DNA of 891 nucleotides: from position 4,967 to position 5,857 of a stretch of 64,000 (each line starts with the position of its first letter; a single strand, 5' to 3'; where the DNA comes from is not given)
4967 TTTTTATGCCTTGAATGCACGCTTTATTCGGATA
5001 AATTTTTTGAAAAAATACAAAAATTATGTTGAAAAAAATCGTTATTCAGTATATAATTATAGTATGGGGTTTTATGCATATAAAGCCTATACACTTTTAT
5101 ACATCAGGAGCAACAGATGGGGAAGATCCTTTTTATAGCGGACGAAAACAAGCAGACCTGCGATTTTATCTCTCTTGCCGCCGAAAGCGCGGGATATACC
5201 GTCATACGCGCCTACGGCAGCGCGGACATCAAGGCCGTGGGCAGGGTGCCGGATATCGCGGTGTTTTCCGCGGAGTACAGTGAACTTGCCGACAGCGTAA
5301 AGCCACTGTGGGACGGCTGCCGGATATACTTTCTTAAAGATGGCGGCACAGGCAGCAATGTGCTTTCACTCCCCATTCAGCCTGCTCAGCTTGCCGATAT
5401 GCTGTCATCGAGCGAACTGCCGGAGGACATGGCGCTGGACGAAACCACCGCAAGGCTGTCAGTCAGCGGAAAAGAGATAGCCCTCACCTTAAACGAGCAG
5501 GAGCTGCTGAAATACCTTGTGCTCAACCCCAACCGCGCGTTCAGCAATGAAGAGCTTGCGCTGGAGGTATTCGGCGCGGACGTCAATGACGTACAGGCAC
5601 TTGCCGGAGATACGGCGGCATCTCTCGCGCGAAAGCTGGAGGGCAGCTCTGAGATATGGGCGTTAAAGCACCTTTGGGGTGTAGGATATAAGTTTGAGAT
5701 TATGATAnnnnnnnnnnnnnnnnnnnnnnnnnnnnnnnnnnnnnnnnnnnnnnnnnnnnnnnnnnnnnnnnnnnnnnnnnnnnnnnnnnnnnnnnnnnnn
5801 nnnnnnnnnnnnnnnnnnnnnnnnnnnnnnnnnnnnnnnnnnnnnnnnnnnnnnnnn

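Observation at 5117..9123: Module of a pseudo-response regulator, a degenerate ECF-like protein and a 912-aa membrane protein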

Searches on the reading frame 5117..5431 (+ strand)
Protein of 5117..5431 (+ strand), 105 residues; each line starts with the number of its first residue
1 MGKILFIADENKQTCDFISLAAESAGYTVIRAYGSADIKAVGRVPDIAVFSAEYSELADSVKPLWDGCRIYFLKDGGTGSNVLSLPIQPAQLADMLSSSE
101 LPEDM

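Call 67: search_solved_structures(query=A5, max_evalue=10, show_alignments=3)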
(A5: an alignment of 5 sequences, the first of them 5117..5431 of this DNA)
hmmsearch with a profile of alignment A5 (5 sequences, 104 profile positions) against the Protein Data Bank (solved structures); distinct sequences matched with E-value up to 10: 15.
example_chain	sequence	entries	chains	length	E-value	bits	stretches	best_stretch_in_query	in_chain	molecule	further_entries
4ja2_A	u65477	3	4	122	0.0026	20.8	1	1-83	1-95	Response regulator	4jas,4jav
6rh1_C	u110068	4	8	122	0.0034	20.5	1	1-85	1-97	Response regulator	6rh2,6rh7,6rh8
9lbr_A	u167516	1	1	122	0.0041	20.2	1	1-85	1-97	Response regulator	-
3cu5_A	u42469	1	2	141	0.0042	20.2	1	4-86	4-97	Two component transcriptional regulator, AraC family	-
3dge_C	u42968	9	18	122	0.0046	20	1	1-83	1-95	Response regulator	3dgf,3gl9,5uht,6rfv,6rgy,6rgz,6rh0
6azr_B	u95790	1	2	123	0.0047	20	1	1-83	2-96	Chemotaxis regulator-transmits chemoreceptor signals to flagelllar motor components CheY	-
3t6k_A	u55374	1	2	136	0.0088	19.1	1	4-36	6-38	Response regulator receiver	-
1mvo_A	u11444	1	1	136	0.039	17.1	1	1-49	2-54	PhoP response regulator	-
5jyu_A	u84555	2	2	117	0.14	15.3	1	4-89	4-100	Two-component sensor histidine kinase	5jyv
2dan_A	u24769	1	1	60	0.2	14.8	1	40-82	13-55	Zinc finger MYND domain containing protein 10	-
2d8q_A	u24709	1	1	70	0.23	14.6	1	40-83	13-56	Zinc finger MYND domain containing protein 10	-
9dvt_R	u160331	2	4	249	0.3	14.2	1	1-38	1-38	DNA-binding dual master transcriptional regulator RpaA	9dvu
1nxo_A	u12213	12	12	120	0.49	13.5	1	1-48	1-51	DNA-binding response regulator | Response regulator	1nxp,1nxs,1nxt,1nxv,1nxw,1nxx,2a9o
2g5x_A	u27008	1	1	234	1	12.5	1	14-69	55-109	Ribosome-inactivating protein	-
8fk2_A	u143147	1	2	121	1.4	12.1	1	1-47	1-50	Putative response regulator CovR VicR-like protein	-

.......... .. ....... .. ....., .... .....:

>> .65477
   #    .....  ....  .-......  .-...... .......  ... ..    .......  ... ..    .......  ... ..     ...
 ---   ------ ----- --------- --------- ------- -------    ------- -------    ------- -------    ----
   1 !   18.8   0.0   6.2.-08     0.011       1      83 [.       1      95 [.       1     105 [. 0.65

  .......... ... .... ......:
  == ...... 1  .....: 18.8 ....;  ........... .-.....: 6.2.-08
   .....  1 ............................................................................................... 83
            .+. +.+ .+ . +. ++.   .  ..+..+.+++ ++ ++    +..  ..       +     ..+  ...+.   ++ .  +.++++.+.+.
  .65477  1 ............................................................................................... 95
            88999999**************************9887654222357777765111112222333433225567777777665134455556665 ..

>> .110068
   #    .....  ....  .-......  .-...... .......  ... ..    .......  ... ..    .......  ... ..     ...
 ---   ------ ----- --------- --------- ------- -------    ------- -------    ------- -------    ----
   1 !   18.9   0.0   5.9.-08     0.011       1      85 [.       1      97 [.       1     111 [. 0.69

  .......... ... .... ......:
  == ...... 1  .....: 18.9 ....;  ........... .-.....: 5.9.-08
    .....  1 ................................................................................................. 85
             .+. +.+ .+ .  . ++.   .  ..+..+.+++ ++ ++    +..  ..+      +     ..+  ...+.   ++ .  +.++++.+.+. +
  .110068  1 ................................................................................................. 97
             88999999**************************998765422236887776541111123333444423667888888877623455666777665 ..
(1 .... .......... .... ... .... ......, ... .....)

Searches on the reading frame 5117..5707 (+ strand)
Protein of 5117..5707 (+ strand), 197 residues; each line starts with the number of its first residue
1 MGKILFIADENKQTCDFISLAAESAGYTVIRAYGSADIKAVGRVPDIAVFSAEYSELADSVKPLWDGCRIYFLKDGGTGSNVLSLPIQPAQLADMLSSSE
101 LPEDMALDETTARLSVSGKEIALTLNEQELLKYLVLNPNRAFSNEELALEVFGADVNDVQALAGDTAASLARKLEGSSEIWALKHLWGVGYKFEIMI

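Call 3: search_protein_families(library=pfam, proteins=[window:5117-5707:+], max_evalue=1)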
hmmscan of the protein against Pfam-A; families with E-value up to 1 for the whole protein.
window:5117-5707:+ (197 aa): 1 family
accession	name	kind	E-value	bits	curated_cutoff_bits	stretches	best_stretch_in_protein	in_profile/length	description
PF00486.34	Trans_reg_C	-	4.7e-09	36.6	26.2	1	118-193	1-77/77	Transcriptional regulatory protein, C terminal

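Call 4: search_protein_families(library=ncbifam, proteins=[window:5117-5707:+], max_evalue=1)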
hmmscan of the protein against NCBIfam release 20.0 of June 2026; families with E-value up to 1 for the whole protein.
window:5117-5707:+ (197 aa): 30 families (the best 25 are shown)
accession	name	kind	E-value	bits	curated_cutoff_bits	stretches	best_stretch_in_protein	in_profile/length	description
TIGR02154.1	PhoB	equivalog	1.8e-09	37.2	296.2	1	103-193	135-225/226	phosphate regulon transcriptional regulator PhoB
NF053854.1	RespRegPhoBBctds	equivalog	4.2e-09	36.1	270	1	103-193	136-224/225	two-component system response regulator PhoB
NF045914.1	RespRegNblR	equivalog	2.2e-08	34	300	1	57-191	90-223/228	response regulator transcription factor NblR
NF033120.0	vanR_FM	exception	3.6e-08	33.3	460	1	112-194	147-230/231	vancomycin resistance response regulator transcription factor, VanR-F/VanR-M family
NF033117.2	vanR_ACDEGLN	exception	4e-08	33.1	350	1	104-194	135-226/226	VanR-ABDEGLN family response regulator transcription factor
NF000404.1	vanR-D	exception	9.2e-08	31.9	500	1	105-194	141-231/232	vancomycin resistance response regulator transcription factor VanR-D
NF041734.1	resp_reg_RppA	equivalog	8.1e-06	25.3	250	1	111-194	140-228/229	two-component system response regulator RppA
NF041209.1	resp_regPieR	equivalog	1.4e-05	24.9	450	1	121-194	155-228/231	two component system response regulator PieR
NF007982.1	PRK10710.1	equivalog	6.9e-05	22.5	380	1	103-194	136-228/235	envelope stress response regulator BaeR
NF040534.1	resp_reg_YycF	equivalog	8.2e-05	22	340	1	112-191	145-225/231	response regulator YycF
NF040689.1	MtrAB_MtrA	equivalog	0.00013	21.4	300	1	103-192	127-217/219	MtrAB system response regulator MtrA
NF008296.0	PRK11083.1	equivalog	0.00021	20.8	273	1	103-166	134-196/228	two-component system response regulator CreB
NF007546.0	PRK10161.1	equivalog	0.00027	20.6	471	1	104-194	136-226/229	phosphate response regulator transcription factor PhoB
NF007005.1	PRK09468.1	equivalog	0.00065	19.2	331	1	104-193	141-231/237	osmolarity response regulator transcription factor OmpR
NF000401.1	vanR-A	exception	0.0022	17.5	500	1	115-194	149-230/231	vancomycin resistance response regulator transcription factor VanR-A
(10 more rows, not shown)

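Call 12: find_homologous_proteins(query=window:5117-5707:+, max_evalue=0.001)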
Query window:5117-5707:+ (197 aa): 3 proteins with E <= 0.001 among 499 candidates.
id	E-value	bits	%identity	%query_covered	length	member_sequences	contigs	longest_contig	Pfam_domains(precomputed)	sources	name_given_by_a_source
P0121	2.8e-122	423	100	100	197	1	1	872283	PF00486.35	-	-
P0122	9.7e-56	206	55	99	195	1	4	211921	PF00486.35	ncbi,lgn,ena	-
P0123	1.8e-52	196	54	100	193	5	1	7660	PF00486.35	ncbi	-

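Call 14: search_solved_structures(query=window:5117-5707:+, max_evalue=1, show_alignments=3)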
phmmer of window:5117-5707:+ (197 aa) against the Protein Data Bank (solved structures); distinct sequences matched with E-value up to 1: 36.
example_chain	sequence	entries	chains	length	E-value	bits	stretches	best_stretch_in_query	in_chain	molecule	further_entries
7e1b_A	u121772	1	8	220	1.4e-07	34.7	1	87-193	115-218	DNA-binding response regulator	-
4qwq_B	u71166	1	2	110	5.2e-07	32.8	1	105-194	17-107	Response regulator SaeR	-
4u88_A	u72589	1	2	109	6.9e-07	32.4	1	106-194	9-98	Transcriptional regulator SaeR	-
1kgs_A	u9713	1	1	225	1.5e-05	28.1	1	100-191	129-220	DNA BINDING RESPONSE REGULATOR D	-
8hml_A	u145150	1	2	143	5.5e-05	26.2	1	103-160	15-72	DNA-binding response OmpR family regulator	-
4ixa_A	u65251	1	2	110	0.00011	25.3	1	105-194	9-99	Response regulator SaeR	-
7e92_A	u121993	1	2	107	0.00011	25.2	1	99-193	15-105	DNA-binding response regulator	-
8hig_A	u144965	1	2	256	0.00017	24.6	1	104-158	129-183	DNA-binding response OmpR family regulator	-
7e1d_B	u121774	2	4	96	0.00018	24.5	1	101-193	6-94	DNA-binding response regulator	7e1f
8hih_O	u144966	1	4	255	0.0003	23.8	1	90-156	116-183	Transcriptional regulatory protein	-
3q9v_A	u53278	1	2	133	0.00043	23.3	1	102-192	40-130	DNA-binding response regulator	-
4b09_A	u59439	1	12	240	0.0011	22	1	100-194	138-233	TRANSCRIPTIONAL REGULATORY PROTEIN BAER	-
2pmu_A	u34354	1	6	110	0.0012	21.8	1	104-192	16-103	response regulator PHOP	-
2oqr_A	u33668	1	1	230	0.0014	21.6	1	108-194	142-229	Sensory transduction protein regX3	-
2rv8_A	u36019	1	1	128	0.002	21.1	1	104-192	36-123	DNA-binding response regulator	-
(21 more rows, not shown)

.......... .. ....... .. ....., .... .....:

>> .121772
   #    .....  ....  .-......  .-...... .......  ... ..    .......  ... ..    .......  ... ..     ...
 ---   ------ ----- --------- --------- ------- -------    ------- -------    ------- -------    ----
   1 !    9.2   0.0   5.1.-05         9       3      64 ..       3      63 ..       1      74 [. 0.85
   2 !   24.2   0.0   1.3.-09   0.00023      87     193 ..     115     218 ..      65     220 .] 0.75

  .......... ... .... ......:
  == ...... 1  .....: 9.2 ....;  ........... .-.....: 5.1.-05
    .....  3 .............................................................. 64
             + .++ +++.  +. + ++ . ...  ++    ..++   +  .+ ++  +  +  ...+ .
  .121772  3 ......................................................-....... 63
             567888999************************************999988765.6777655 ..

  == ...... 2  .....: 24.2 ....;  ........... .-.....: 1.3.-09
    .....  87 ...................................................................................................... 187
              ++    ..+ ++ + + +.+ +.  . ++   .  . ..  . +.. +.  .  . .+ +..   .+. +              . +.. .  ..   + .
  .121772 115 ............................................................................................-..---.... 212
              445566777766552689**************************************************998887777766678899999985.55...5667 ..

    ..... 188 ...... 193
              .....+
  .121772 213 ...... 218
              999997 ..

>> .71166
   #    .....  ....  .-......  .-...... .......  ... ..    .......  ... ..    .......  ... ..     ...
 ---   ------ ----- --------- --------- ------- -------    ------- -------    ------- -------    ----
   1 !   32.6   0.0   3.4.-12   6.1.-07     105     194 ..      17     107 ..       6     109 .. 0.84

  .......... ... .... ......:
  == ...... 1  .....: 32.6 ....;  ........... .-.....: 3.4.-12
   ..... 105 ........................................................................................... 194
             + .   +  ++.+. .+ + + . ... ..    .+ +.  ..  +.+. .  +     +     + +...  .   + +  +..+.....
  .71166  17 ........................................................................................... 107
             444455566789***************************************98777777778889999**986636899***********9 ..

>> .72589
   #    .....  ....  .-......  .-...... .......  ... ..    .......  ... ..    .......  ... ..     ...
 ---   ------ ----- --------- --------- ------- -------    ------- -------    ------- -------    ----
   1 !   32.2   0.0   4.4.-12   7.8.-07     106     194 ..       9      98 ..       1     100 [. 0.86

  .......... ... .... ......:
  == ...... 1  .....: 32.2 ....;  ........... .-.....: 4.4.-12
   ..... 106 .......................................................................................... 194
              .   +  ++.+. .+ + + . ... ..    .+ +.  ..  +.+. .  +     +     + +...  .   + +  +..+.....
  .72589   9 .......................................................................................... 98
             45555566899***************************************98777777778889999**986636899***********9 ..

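Call 24: find_encoding_contigs(protein=P0123, flank=8000, max_places=2)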
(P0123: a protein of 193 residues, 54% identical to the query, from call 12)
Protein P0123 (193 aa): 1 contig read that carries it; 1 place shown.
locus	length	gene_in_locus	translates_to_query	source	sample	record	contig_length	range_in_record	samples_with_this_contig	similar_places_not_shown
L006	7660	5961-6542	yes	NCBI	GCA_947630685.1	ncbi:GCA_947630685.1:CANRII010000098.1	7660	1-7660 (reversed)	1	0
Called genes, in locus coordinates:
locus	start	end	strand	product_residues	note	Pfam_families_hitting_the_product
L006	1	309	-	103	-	?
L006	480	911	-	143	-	PF01842:ACT (faint), PF13291:ACT_4 (faint), PF13840:ACT_7 (faint), PF19571:ACT_8, PF22629:ACT_AHAS_ss (faint)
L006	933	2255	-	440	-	PF00501:AMP-binding, PF14535:AMP-binding_C_2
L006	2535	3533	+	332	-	PF04041:Glyco_hydro_130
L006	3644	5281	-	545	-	PF00118:Cpn60_TCP1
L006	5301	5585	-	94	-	PF00166:Cpn10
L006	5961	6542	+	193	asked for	PF00486:Trans_reg_C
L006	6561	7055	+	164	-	-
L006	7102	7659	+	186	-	?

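Call 69: search_protein_families(library=padloc, proteins=[window:5117-5707:+], max_evalue=0.01)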
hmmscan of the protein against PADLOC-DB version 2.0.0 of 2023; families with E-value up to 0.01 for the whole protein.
window:5117-5707:+ (197 aa): 0 families
